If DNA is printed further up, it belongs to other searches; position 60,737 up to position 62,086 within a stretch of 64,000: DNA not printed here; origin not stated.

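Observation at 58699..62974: ino1 – HtrB/PatA-like acyltransferase – GT2 polyprenol-phosphate sugar synthase – HAD-IIA phosphatase: putative inositol glycolipid module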

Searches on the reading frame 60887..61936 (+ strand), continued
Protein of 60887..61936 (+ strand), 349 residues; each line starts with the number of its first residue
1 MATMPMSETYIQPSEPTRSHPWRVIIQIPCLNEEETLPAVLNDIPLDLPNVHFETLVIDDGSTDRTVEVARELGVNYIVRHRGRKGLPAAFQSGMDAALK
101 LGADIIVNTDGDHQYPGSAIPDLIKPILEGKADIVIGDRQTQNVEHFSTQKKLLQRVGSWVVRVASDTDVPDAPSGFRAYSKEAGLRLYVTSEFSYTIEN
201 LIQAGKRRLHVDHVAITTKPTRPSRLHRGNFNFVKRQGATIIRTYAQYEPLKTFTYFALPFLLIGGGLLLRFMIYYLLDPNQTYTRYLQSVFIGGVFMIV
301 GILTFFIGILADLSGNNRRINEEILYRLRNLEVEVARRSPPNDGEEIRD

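Call 40: find_encoding_contigs(protein=P0140, flank=8000, max_places=1)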
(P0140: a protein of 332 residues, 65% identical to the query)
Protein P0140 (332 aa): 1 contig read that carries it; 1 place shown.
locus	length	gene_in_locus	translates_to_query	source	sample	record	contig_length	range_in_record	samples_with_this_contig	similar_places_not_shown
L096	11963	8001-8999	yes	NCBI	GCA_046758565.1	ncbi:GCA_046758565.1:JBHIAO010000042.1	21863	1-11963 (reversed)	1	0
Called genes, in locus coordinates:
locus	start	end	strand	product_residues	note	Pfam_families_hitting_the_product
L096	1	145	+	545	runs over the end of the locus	PF08239:SH3_3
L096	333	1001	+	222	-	PF01135:PCMT, PF00398:RrnaAD (weak), PF08704:GCD14 (weak), PF13489:Methyltransf_23 (weak), PF13847:Methyltransf_31 (weak), PF13649:Methyltransf_25 (weak)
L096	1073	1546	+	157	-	PF00932:LTD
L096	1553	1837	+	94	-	PF00708:Acylphosphatase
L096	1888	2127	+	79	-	PF13267:DUF4058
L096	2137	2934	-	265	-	PF02361:CbiQ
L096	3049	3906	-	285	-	PF00005:ABC_tran, PF13304:AAA_21 (weak)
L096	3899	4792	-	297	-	PF00005:ABC_tran, PF13304:AAA_21 (weak)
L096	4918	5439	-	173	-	PF07155:ECF-ribofla_trS, PF12822:ECF_trnsprt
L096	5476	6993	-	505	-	PF00392:GntR, PF00155:Aminotran_1_2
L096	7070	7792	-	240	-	PF00702:Hydrolase, PF13419:HAD_2, PF13242:Hydrolase_like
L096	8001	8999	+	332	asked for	PF00535:Glycos_transf_2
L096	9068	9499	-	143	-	-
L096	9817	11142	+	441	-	-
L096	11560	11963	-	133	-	?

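Call 42: search_protein_families(library=ncbifam, proteins=[L094:7069-8004:+], max_evalue=0.00001)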
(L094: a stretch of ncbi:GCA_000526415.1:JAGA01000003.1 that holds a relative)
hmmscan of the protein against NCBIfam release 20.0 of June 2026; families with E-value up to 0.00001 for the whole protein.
L094:7069-8004:+ (311 aa): 12 families
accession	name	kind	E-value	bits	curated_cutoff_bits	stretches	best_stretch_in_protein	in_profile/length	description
NF005919.0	PRK07920.1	equivalog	5e-39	134.2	209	1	26-310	11-295/311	phosphatidylinositol mannoside acyltransferase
NF006487.0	PRK08905.1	equivalog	3e-21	75.7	281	1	33-303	6-268/290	lysophospholipid acyltransferase family protein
NF006270.0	PRK08419.1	equivalog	2.6e-14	53.2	248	1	33-306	13-286/298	lipid A biosynthesis lauroyl acyltransferase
NF006437.0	PRK08733.1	equivalog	3.1e-12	46.2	540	1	32-306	26-292/306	LpxL/LpxP family Kdo(2)-lipid IV(A) lauroyl/palmitoleoyl acyltransferase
TIGR02207.1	lipid_A_htrB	subfamily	3.3e-12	46.4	297.8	1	28-306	17-289/303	LpxL/LpxP family Kdo(2)-lipid IV(A) lauroyl/palmitoleoyl acyltransferase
NF005120.0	PRK06553.1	equivalog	2e-11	43.8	273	1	36-308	33-306/308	lipid A biosynthesis lauroyl acyltransferase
NF004191.0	PRK05646.1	equivalog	1.5e-10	40.8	491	1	34-307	25-294/310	lipid A biosynthesis lauroyl acyltransferase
NF006438.0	PRK08734.1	equivalog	3.4e-10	39.4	363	1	64-301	44-278/305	lauroyl acyltransferase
NF005399.0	PRK06946.1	subfamily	4e-09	36.1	343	1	30-301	11-276/294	lipid A biosynthesis lauroyl acyltransferase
NF005150.0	PRK06628.1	equivalog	1.5e-08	34.4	350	1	108-308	92-288/290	lipid A biosynthesis lauroyl acyltransferase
NF004569.0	PRK05906.1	equivalog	7.7e-07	28.3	439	1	117-308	125-312/454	lipid A biosynthesis lauroyl acyltransferase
NF006432.0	PRK08706.1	equivalog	6.1e-06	25.7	384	1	40-302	14-272/289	lipid A biosynthesis lauroyl acyltransferase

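Call 44: search_protein_families(library=pfam, proteins=[L095:9080-10606:+, L096:9817-11142:+, L095:6793-7941:+, L096:9068-9499:-], max_evalue=1)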
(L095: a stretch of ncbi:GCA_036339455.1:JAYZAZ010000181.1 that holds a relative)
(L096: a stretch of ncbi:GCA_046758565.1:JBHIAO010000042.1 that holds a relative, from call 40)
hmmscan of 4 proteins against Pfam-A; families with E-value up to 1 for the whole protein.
L095:9080-10606:+ (508 aa): 3 families
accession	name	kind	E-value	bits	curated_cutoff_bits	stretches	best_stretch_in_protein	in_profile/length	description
PF13231.12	PMT_2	-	0.0051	17.5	26.1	1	93-214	29-144/160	Dolichyl-phosphate-mannose-protein mannosyltransferase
PF10724.14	DUF2516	-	0.07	13.8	30.6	1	160-206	40-86/92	Protein of unknown function (DUF2516)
PF03710.21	GlnE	-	0.28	10.9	24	1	442-465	133-156/252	Glutamate-ammonia ligase adenylyltransferase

L096:9817-11142:+ (441 aa): 1 family
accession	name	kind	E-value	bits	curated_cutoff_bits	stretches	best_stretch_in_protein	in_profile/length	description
PF04773.18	FecR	-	0.00039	21.3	24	1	112-213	2-93/97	FecR protein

L095:6793-7941:+ (382 aa): 2 families
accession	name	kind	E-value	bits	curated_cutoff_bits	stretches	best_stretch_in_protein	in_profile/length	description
PF01261.30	AP_endonuc_2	-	4.9e-15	56.3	31.1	1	62-330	2-247/249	Xylose isomerase-like TIM barrel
PF16154.11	DUF4862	-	0.00057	19.9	25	1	51-144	9-104/291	Domain of unknown function (DUF4862)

L096:9068-9499:- (143 aa): 1 family
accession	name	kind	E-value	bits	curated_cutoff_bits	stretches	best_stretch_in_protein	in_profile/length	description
PF10648.15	Gmad2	-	0.0004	21.1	25.7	1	50-127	3-79/86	Immunoglobulin-like domain of bacterial spore germination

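Call 50: predict_structure(alignment_id=A2)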
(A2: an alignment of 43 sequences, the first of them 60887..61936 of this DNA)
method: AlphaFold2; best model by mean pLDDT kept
length: 349 residues; sequences in the alignment: 43
mean_pLDDT: 89.8   pTM: 0.84
mean pLDDT of the five models: 89.8, 88.1, 87.5, 86.2, 85.5
residues with pLDDT >= 90: 251; 70-90: 61; 50-70: 33; < 50: 4
segments of 3 or more residues with pLDDT < 50: 347-349
pLDDT, mean of each block of 10 residues (from residue 1): 62 67 97 97 93 97 97 98 93 95 96 94 97 97 88 91 93 94 92 83 94 93 62 85 90 96 98 96 92 98 97 90 90 85 50
secondary structure, 60 per line:
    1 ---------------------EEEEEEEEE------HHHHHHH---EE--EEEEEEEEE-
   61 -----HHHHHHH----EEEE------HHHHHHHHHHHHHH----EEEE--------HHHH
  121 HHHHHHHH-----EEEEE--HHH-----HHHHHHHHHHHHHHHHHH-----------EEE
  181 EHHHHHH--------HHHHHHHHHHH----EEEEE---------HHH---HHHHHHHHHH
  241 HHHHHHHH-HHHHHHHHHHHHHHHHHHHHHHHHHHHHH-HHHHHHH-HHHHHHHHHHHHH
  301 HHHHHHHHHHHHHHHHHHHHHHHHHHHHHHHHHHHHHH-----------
elements in order: E22-30 H37-43 E51-59 H66-72 E77-80 H87-100 E105-108 H117-128 E134-138 H149-166 E178-181 H182-187 H196-206 E211-215 H231-248 H250-278 H280-286 H288-338

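Call 52: fold_search(model_id=the predicted structure, library=pdb)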
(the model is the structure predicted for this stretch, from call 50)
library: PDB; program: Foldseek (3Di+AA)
matches with E <= 10: 972; with E <= 0.001: 267
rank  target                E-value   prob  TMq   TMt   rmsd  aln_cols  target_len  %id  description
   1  9bhc_B                3.4e-15  1.00  0.63  0.71   4.3       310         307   20  Salmonella undecaprenyl-phosphate 4-deoxy-4-formamido-L-arabinose transferase (ArnC) (released 2025-02-12)
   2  9asc_A                3.4e-15  1.00  0.61  0.66   4.7       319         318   20  Cryo-EM Structure of the Glycosyltransferase ArnC from Salmonella enterica in the UDP-bound State Determined on Talos  (released 2025-02-05)
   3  9b77_A                1.0e-14  1.00  0.62  0.68   4.5       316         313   19  Cryo-EM Structure of the Glycosyltransferase ArnC from Salmonella enterica in the Apo State Determined on Krios micros (released 2025-02-05)
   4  9bhc_A                1.4e-14  1.00  0.57  0.64   6.8       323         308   21  Salmonella undecaprenyl-phosphate 4-deoxy-4-formamido-L-arabinose transferase (ArnC) (released 2025-02-12)
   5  8vxh_A                1.5e-14  1.00  0.60  0.66   4.8       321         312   18  Cryo-EM Structure of the Glycosyltransferase ArnC from Salmonella enterica in the Apo State Determined on Talos Arctic (released 2025-02-05)
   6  9bhe_A                1.6e-14  1.00  0.64  0.70   4.3       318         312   18  Salmonella undecaprenyl-phosphate 4-deoxy-4-formamido-L-arabinose transferase (ArnC) bound to UDP (released 2025-02-12)
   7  9ep0                  1.7e-14  1.00  0.58  0.59  11.0       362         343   23  Dolichyl phosphate mannose synthase in complex with donor (GDP-Man) and traces of acceptor (Dol55P) and product (Dol55P- (released 2025-10-01)
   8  9nyd_C                1.8e-14  1.00  0.64  0.72   4.6       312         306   20  Cryo-EM structure of the glycosyltransferase GtrB in the pre-catalysis and product-bound state (released 2025-12-17)
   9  5mlz                  3.1e-14  1.00  0.58  0.57   5.9       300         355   26  Dolichyl phosphate mannose synthase in complex with GDP and Mg2+ (released 2017-08-09)
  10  9nyc_A                3.4e-14  1.00  0.62  0.68   5.0       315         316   17  Cryo-EM structure of the glycosyltransferase GtrB in the substrate-bound state (released 2025-12-17)
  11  9nyf_A                3.6e-14  1.00  0.62  0.69   4.9       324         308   18  Cryo-EM structure of the glycosyltransferase GtrB (tetramer volume) (released 2025-12-17)
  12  9nyd_B                3.8e-14  1.00  0.65  0.73   4.1       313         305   18  Cryo-EM structure of the glycosyltransferase GtrB in the pre-catalysis and product-bound state (released 2025-12-17)
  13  9nyd_A                8.8e-14  1.00  0.62  0.68   4.9       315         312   19  Cryo-EM structure of the glycosyltransferase GtrB in the pre-catalysis and product-bound state (released 2025-12-17)
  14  9bhe_B                1.6e-13  1.00  0.62  0.69   4.5       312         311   19  Salmonella undecaprenyl-phosphate 4-deoxy-4-formamido-L-arabinose transferase (ArnC) bound to UDP (released 2025-02-12)
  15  5mm1                  9.3e-13  1.00  0.56  0.57   6.2       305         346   26  Dolichyl phosphate mannose synthase in complex with GDP and dolichyl phosphate mannose (released 2017-08-09)
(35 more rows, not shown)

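Call 73: find_encoding_contigs(protein=P0196, flank=8000, max_places=1)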
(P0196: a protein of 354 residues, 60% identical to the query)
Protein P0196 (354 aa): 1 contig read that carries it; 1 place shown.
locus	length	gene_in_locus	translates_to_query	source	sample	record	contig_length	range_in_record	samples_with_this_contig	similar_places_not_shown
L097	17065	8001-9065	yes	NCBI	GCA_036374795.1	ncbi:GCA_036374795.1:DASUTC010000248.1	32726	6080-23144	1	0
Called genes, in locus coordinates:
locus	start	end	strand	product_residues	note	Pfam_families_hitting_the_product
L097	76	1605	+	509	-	PF13354:Beta-lactamase2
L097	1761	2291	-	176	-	PF14803:Zn_ribbon_Nudix (weak), PF00293:NUDIX, PF14815:NUDIX_4 (weak)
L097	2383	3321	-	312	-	PF13473:Cupredoxin_1, PF00127:Copper-bind, PF23951:DUF7282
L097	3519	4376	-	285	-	PF10099:RskA_C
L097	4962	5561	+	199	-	PF00578:AhpC-TSA, PF08534:Redoxin, PF13911:AhpC-TSA_2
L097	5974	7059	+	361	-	PF01658:Inos-1-P_synth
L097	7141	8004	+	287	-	PF03279:Lip_A_acyltrans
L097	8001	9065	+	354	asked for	PF00535:Glycos_transf_2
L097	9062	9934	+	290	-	PF01509:TruB_N, PF16198:TruB_C_2, PF09142:TruB_C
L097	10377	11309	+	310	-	PF02729:OTCace_N, PF00185:OTCace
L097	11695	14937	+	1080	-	PF07719:TPR_2 (faint), PF10366:Vps39_1 (faint), PF13432:TPR_16 (weak), PF14559:TPR_19 (weak), PF13432:TPR_16 (weak), PF13414:TPR_11 (weak), PF13432:TPR_16 (weak), PF14559:TPR_19, +17 more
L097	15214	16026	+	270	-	PF02457:DAC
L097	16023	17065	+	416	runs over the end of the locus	PF07949:YbbR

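Call 74: find_encoding_contigs(protein=P0179, flank=8000, max_places=1)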
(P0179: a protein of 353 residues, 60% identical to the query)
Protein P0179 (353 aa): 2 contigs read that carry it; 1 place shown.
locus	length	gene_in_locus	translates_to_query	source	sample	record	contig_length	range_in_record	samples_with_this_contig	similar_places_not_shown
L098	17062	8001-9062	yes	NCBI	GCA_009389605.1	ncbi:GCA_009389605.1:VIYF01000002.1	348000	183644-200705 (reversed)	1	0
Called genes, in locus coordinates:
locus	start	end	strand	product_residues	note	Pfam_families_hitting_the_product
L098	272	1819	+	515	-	PF13354:Beta-lactamase2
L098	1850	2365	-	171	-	PF14803:Zn_ribbon_Nudix (faint), PF00293:NUDIX, PF14815:NUDIX_4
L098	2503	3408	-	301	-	PF13473:Cupredoxin_1, PF00127:Copper-bind, PF23951:DUF7282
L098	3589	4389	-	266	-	PF10099:RskA_C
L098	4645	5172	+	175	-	PF00072:Response_reg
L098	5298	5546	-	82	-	PF21748:UPF0150 (weak)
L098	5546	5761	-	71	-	-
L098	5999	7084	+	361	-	PF01658:Inos-1-P_synth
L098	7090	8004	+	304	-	PF03279:Lip_A_acyltrans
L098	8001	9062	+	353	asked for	PF00535:Glycos_transf_2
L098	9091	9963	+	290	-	PF01509:TruB_N, PF16198:TruB_C_2, PF09142:TruB_C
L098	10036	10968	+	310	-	PF02729:OTCace_N, PF00185:OTCace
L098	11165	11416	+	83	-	-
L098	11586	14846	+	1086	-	PF07719:TPR_2 (faint), PF12895:ANAPC3 (faint), PF13174:TPR_6 (faint), PF13371:TPR_9 (faint), PF13414:TPR_11 (faint), PF13428:TPR_14 (weak), PF13432:TPR_16, PF14559:TPR_19, +12 more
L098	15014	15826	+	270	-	PF19293:CdaA_N (weak), PF02457:DAC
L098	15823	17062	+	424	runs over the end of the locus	PF07949:YbbR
